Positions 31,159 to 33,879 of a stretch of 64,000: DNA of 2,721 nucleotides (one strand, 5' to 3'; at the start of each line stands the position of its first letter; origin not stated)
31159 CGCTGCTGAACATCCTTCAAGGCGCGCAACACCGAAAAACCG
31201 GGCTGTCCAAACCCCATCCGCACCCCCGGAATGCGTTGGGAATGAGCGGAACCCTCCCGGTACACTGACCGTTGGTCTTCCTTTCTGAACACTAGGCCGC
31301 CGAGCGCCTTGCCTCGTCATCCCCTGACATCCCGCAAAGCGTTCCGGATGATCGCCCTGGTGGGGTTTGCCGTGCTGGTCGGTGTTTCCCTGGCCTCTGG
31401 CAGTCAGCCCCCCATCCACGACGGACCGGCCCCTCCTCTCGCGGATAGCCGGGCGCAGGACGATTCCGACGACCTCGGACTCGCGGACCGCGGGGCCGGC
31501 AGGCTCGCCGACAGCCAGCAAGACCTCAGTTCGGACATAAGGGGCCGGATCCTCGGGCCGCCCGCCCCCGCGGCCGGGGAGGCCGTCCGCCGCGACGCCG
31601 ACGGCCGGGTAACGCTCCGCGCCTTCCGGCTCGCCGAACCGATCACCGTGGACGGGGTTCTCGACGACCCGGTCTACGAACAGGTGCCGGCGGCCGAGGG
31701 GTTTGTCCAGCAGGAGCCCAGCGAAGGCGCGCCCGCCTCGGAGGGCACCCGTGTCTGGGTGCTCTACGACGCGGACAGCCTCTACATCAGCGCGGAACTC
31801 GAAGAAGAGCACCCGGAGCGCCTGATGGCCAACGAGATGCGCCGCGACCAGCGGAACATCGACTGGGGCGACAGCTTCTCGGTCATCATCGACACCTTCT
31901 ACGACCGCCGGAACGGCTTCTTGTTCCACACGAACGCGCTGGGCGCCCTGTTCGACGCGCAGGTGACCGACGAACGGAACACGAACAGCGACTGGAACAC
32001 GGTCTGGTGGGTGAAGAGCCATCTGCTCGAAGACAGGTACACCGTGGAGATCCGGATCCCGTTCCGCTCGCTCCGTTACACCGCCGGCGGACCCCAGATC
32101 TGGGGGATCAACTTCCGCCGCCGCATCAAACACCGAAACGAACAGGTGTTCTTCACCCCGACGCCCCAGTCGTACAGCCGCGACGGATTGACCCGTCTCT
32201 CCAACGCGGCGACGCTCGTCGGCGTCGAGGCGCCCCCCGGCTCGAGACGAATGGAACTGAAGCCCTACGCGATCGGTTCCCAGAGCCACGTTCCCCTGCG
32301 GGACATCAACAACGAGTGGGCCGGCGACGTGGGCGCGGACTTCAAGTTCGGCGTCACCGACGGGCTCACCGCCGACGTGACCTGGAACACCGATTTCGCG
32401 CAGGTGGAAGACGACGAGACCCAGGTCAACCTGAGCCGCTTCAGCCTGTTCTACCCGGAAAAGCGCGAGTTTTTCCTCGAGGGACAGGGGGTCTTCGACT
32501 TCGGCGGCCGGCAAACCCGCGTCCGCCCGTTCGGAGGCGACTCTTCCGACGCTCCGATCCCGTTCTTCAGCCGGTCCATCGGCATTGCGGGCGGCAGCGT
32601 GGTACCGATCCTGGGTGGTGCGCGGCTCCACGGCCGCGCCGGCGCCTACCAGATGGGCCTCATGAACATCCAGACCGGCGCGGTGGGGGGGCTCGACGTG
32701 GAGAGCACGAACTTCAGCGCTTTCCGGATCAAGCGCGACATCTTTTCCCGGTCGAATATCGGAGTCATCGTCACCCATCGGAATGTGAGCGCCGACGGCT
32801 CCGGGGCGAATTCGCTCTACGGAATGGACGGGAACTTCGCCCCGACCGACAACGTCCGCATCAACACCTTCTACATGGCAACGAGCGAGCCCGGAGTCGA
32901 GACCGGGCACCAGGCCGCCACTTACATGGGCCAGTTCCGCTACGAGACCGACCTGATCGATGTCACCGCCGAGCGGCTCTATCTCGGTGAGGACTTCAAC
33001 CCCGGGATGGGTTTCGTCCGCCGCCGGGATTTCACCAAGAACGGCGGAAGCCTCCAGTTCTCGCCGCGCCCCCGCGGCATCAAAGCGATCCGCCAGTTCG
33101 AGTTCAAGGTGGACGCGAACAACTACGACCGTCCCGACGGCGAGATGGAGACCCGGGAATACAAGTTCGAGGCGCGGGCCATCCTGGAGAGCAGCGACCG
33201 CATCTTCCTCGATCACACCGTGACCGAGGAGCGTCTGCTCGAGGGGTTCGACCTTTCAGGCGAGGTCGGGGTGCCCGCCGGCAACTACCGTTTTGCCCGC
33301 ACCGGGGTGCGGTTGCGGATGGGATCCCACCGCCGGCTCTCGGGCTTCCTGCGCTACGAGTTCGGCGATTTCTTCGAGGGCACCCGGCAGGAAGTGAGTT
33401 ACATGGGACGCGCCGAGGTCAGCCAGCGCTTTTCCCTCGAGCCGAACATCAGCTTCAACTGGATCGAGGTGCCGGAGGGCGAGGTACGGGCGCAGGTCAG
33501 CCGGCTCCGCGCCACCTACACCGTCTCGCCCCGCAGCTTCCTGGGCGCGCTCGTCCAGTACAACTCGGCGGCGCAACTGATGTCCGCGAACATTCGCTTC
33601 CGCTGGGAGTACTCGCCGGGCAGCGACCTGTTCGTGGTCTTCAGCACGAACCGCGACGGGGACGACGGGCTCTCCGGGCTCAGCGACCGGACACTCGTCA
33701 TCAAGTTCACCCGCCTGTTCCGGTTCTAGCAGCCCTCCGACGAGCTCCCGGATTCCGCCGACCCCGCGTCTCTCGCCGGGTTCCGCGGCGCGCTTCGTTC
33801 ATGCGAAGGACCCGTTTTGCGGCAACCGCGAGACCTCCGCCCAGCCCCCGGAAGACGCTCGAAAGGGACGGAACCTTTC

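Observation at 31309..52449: Tandem array of seven CBM9-like/DUF5916 outer-membrane beta-barrel paralogues in two subfamilies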

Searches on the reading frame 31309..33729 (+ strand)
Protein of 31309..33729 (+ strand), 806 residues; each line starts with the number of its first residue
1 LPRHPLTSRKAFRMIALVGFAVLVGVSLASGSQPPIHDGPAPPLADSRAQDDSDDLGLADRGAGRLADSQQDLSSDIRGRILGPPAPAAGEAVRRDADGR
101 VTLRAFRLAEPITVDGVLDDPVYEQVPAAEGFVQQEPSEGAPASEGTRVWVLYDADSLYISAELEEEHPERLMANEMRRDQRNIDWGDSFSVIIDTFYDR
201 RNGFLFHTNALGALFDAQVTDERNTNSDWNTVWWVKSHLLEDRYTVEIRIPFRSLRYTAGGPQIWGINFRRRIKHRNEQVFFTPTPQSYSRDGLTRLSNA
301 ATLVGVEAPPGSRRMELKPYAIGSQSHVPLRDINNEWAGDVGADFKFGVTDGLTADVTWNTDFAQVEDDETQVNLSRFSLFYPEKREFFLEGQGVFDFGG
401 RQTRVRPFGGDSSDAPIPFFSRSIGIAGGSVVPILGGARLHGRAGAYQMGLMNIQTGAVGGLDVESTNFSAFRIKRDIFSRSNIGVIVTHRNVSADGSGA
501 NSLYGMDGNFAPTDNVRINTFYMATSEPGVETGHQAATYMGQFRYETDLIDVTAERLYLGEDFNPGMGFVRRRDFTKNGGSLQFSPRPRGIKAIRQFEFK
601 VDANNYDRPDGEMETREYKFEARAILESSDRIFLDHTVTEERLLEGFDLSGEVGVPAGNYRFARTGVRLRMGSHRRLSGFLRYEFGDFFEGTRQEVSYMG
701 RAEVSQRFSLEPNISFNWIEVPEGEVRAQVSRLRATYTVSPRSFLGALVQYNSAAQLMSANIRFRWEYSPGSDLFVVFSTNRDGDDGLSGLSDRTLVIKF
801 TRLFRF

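Call 4: search_protein_families(library=pfam, proteins=[window:31309-33729:+], max_evalue=0.01)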
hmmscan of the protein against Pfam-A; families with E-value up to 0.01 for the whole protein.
window:31309-33729:+ (806 aa): 2 families
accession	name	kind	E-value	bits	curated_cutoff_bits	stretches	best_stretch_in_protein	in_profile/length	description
PF19313.5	DUF5916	-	1.9e-16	60.4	22.6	1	314-399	4-86/572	Domain of unknown function (DUF5916)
PF06452.16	CBM9_1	-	3.1e-05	24.4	23.4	1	114-268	1-145/185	Carbohydrate family 9 binding domain-like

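Call 38: search_protein_families(library=ncbifam, proteins=[window:31309-33729:+], max_evalue=0.001)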
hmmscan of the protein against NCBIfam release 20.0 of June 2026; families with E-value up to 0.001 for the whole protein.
window:31309-33729:+ (806 aa): 0 families

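Call 52: find_homologous_proteins(query=window:31309-33729:+, max_evalue=0.00001)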
Query window:31309-33729:+ (806 aa): 7307 proteins with E <= 0.00001 among 8000 candidates; the best 120 are listed.
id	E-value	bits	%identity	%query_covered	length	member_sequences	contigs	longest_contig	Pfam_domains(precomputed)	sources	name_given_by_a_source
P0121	0.0e+0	1807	100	98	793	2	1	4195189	PF19313.6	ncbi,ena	-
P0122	0.0e+0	1791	99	98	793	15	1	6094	PF19313.6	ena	-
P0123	0.0e+0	1623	88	100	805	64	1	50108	PF19313.6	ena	-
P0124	0.0e+0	1587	91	93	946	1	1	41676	PF19313.6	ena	-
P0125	0.0e+0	1552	84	100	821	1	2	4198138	PF19313.6,PF06452.17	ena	-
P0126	0.0e+0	1542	84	100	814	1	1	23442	PF19313.6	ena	-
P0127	0.0e+0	1522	83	98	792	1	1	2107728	PF19313.6,PF06452.17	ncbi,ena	-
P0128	0.0e+0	1513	83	99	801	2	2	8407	PF19313.6,PF06452.17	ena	-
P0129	0.0e+0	1509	82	100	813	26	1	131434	PF19313.6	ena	-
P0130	0.0e+0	1507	83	99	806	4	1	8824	PF19313.6,PF06452.17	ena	-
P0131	0.0e+0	1503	82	99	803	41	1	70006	PF19313.6,PF06452.17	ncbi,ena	-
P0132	0.0e+0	1502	82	100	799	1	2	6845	PF19313.6,PF06452.17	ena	-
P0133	0.0e+0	1500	84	98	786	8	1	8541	PF19313.6,PF06452.17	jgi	-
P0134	0.0e+0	1499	83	98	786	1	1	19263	PF19313.6,PF06452.17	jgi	-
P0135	0.0e+0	1499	83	98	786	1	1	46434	PF19313.6,PF06452.17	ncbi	-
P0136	0.0e+0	1499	84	97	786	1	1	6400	PF19313.6,PF06452.17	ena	-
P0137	0.0e+0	1498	83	98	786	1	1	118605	PF19313.6,PF06452.17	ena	-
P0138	0.0e+0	1498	83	97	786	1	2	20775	PF19313.6,PF06452.17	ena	-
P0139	0.0e+0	1497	83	97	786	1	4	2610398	PF19313.6,PF06452.17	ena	-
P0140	0.0e+0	1497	83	99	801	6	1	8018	PF19313.6,PF06452.17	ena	-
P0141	0.0e+0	1494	83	97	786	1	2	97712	PF19313.6,PF06452.17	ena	-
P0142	0.0e+0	1493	81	100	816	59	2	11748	PF19313.6,PF06452.17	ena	-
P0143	0.0e+0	1486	80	100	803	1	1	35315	PF19313.6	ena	-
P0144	0.0e+0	1481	84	94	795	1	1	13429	PF19313.6,PF06452.17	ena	-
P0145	0.0e+0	1480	83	95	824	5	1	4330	PF19313.6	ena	-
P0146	0.0e+0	1479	81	99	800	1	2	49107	PF19313.6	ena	-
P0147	0.0e+0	1477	80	99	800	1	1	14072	PF19313.6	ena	-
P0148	0.0e+0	1477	80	99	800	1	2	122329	PF19313.6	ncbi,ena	-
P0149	0.0e+0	1477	82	97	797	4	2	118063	PF19313.6,PF06452.17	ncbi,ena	-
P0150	0.0e+0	1476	80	99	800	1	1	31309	PF19313.6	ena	-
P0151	0.0e+0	1476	82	99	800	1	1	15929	PF19313.6,PF06452.17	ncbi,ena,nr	ncbi:MAG: DUF5916 domain-containing protein [Acidobacteriota bacterium]|nr:DUF5916 domain-containing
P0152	0.0e+0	1476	83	94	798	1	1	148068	PF19313.6,PF06452.17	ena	-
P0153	0.0e+0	1475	80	100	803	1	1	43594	PF19313.6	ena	-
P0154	0.0e+0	1474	80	99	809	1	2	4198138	PF19313.6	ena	-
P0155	0.0e+0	1474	85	93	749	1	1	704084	PF19313.6,PF06452.17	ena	-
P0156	0.0e+0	1470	84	93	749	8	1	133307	PF19313.6,PF06452.17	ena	-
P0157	0.0e+0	1470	79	99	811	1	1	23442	PF19313.6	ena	-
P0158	0.0e+0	1469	82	96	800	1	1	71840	PF19313.6,PF06452.17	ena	-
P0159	0.0e+0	1469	79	100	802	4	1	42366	PF19313.6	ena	-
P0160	0.0e+0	1468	83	95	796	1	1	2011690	PF19313.6,PF06452.17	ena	-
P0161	0.0e+0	1467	82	96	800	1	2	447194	PF19313.6,PF06452.17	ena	-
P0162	0.0e+0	1467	85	93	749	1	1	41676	PF19313.6,PF06452.17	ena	-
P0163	0.0e+0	1466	80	99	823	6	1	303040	PF19313.6,PF06452.17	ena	-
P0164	0.0e+0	1466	81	97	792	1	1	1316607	PF19313.6,PF06452.17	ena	-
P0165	0.0e+0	1465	81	97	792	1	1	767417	PF19313.6,PF06452.17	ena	-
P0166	0.0e+0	1465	84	93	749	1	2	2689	PF19313.6,PF06452.17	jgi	jgi:hypothetical protein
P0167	0.0e+0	1465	80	100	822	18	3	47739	PF19313.6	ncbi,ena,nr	ncbi:MAG: carbohydrate binding family 9 domain-containing protein [Acidobacteria bacterium]|nr:carbo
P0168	0.0e+0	1465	80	100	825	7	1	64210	PF19313.6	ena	-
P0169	0.0e+0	1465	83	94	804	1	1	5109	PF19313.6,PF06452.17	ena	-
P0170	0.0e+0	1464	80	100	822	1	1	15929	PF19313.6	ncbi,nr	ncbi:MAG: DUF5916 domain-containing protein [Acidobacteriota bacterium]|nr:DUF5916 domain-containing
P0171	0.0e+0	1464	84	93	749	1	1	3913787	PF19313.6,PF06452.17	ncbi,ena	-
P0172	0.0e+0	1464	84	93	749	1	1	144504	PF19313.6,PF06452.17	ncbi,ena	-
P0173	0.0e+0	1462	81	96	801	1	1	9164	PF19313.6,PF06452.17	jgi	jgi:hypothetical protein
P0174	0.0e+0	1462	83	95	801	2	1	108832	PF19313.6,PF06452.17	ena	-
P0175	0.0e+0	1461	82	95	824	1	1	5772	PF19313.6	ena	-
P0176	0.0e+0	1461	84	93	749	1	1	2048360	PF19313.6,PF06452.17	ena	-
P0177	0.0e+0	1461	84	93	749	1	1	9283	PF19313.6,PF06452.17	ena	-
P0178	0.0e+0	1461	79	100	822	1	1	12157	PF19313.6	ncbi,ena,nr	ncbi:MAG: hypothetical protein F4Z74_09015 [Acidobacteria bacterium]|nr:hypothetical protein [Acidob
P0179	0.0e+0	1461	84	93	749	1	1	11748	PF19313.6,PF06452.17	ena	-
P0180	0.0e+0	1461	81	99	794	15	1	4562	PF19313.6,PF06452.17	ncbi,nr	ncbi:MAG: DUF5916 domain-containing protein [Acidobacteriota bacterium]|nr:DUF5916 domain-containing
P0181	0.0e+0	1460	83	94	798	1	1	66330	PF19313.6,PF06452.17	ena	-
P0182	0.0e+0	1460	84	93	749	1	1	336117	PF19313.6,PF06452.17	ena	-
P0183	0.0e+0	1459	79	100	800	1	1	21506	PF19313.6,PF06452.17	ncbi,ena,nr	ncbi:MAG: DUF5916 domain-containing protein [Acidobacteriota bacterium]|nr:DUF5916 domain-containing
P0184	0.0e+0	1459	84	93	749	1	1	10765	PF19313.6,PF06452.17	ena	-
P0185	0.0e+0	1459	81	96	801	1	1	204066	PF19313.6,PF06452.17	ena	-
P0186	0.0e+0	1459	80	98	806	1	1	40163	PF19313.6,PF06452.17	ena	-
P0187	0.0e+0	1458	80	99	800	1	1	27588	PF19313.6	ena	-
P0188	0.0e+0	1458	84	93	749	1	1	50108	PF19313.6,PF06452.17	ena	-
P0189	0.0e+0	1458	84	93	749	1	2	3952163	PF19313.6,PF06452.17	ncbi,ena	-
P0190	0.0e+0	1458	84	93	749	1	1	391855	PF19313.6,PF06452.17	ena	-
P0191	0.0e+0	1457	84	93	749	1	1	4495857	PF19313.6,PF06452.17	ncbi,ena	-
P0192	0.0e+0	1457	84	93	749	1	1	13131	PF19313.6,PF06452.17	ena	-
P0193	0.0e+0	1457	83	95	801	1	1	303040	PF19313.6,PF06452.17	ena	-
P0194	0.0e+0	1457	79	100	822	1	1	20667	PF19313.6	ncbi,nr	ncbi:MAG: carbohydrate binding family 9 domain-containing protein [Acidobacteria bacterium]|nr:carbo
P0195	0.0e+0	1455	84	93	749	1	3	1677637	PF19313.6,PF06452.17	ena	-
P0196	0.0e+0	1455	84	93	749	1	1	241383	PF19313.6,PF06452.17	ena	-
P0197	0.0e+0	1454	80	98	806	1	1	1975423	PF19313.6,PF06452.17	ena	-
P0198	0.0e+0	1454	79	99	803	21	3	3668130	PF19313.6,PF06452.17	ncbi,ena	-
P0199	0.0e+0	1453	79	99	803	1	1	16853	PF19313.6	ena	-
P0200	0.0e+0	1453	81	96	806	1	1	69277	PF19313.6,PF06452.17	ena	-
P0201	0.0e+0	1452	80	98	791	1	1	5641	PF19313.6,PF06452.17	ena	-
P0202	0.0e+0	1452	80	98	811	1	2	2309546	PF19313.6,PF06452.17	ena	-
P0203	0.0e+0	1451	79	99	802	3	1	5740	PF19313.6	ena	-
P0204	0.0e+0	1451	79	99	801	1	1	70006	PF19313.6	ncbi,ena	-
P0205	0.0e+0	1451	79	99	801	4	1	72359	PF19313.6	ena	-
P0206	0.0e+0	1451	81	98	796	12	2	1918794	PF19313.6,PF06452.17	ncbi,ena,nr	ncbi:MAG: DUF5916 domain-containing protein [Acidobacteria bacterium]|nr:DUF5916 domain-containing p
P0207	0.0e+0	1451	79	100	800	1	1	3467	PF19313.6,PF06452.17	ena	-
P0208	0.0e+0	1449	80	98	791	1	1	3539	PF19313.6,PF06452.17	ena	-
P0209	0.0e+0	1448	79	99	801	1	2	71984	PF19313.6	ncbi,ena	-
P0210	0.0e+0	1448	79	98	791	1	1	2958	PF19313.6,PF06452.17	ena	-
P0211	0.0e+0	1448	79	99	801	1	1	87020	PF19313.6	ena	-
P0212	0.0e+0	1448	79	98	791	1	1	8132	PF19313.6,PF06452.17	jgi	-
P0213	0.0e+0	1447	78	100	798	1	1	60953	PF19313.6,PF06452.17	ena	-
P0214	0.0e+0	1447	79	98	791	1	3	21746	PF19313.6,PF06452.17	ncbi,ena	-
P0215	0.0e+0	1447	79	98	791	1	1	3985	PF19313.6,PF06452.17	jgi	-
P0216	0.0e+0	1447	80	97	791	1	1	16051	PF19313.6,PF06452.17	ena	-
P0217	0.0e+0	1444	81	94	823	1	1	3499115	PF19313.6,PF06452.17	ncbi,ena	-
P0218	0.0e+0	1444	79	98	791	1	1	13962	PF19313.6,PF06452.17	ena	-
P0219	0.0e+0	1444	80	97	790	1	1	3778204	PF19313.6,PF06452.17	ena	-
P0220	0.0e+0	1443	79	98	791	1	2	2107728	PF19313.6,PF06452.17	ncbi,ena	-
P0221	0.0e+0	1442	83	93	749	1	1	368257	PF19313.6,PF06452.17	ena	-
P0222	0.0e+0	1442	79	100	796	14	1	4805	PF19313.6,PF06452.17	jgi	-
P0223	0.0e+0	1441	78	100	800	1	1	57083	PF19313.6,PF06452.17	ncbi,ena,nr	ncbi:MAG: DUF5916 domain-containing protein [Acidobacteriota bacterium]|nr:DUF5916 domain-containing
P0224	0.0e+0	1440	79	100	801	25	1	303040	PF19313.6,PF06452.17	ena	-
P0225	0.0e+0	1439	78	100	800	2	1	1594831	PF19313.6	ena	-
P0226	0.0e+0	1439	78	99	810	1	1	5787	PF19313.6,PF06452.17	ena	-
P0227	0.0e+0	1438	79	98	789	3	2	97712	PF19313.6,PF06452.17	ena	-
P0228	0.0e+0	1437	81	94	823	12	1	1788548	PF19313.6,PF06452.17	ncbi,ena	-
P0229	0.0e+0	1435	80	96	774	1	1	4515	PF19313.6,PF06452.17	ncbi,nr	ncbi:MAG: DUF5916 domain-containing protein [Acidobacteria bacterium]|nr:DUF5916 domain-containing p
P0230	0.0e+0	1435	81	94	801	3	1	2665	PF19313.6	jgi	jgi:hypothetical protein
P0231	0.0e+0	1435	85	91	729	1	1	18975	PF19313.6,PF06452.17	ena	-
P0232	0.0e+0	1435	80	98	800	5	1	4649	PF19313.6,PF06452.17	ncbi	-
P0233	0.0e+0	1433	78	99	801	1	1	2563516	PF19313.6,PF06452.17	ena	-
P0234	0.0e+0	1433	80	95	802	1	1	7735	PF19313.6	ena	-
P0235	0.0e+0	1431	83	93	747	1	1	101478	PF19313.6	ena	-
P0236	0.0e+0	1431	79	98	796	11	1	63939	PF19313.6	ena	-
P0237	0.0e+0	1431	77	99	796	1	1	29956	PF19313.6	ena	-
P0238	0.0e+0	1430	82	93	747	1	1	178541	PF19313.6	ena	-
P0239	0.0e+0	1429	81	94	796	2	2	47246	PF19313.6,PF06452.17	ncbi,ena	-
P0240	0.0e+0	1428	80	93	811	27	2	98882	PF19313.6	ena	-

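Call 53: find_encoding_contigs(protein=P0121, flank=10000, max_places=2)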
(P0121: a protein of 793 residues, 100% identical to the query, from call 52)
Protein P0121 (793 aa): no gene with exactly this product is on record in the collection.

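Call 55: list_cluster_members(proteins=[P0121, P0019])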
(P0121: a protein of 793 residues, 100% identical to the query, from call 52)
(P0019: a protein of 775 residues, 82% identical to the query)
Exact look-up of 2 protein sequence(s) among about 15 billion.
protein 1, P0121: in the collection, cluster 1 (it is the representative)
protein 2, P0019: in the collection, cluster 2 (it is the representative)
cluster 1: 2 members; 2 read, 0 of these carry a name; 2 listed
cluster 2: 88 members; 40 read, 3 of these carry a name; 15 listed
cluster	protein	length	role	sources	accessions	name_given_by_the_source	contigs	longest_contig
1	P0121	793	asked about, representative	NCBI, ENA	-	-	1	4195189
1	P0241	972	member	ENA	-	-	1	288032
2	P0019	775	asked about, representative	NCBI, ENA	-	-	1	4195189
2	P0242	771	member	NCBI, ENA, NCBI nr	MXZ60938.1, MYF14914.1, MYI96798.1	MAG: carbohydrate binding family 9 domain-containing protein [Acidobacteria bacterium] | carbohydrate binding family 9 domain-containing protein [Acidobacteriota bacterium]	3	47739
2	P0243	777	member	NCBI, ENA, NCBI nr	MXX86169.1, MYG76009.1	MAG: carbohydrate binding family 9 domain-containing protein [Acidobacteria bacterium] | carbohydrate binding family 9 domain-containing protein [Acidobacteriota bacterium]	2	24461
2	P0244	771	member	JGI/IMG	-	hypothetical protein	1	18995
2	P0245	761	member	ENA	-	-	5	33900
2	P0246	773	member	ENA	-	-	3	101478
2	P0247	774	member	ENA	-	-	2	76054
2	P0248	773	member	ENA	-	-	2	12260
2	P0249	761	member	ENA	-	-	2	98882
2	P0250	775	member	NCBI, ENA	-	-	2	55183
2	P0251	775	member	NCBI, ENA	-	-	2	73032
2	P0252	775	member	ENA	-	-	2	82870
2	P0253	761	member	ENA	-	-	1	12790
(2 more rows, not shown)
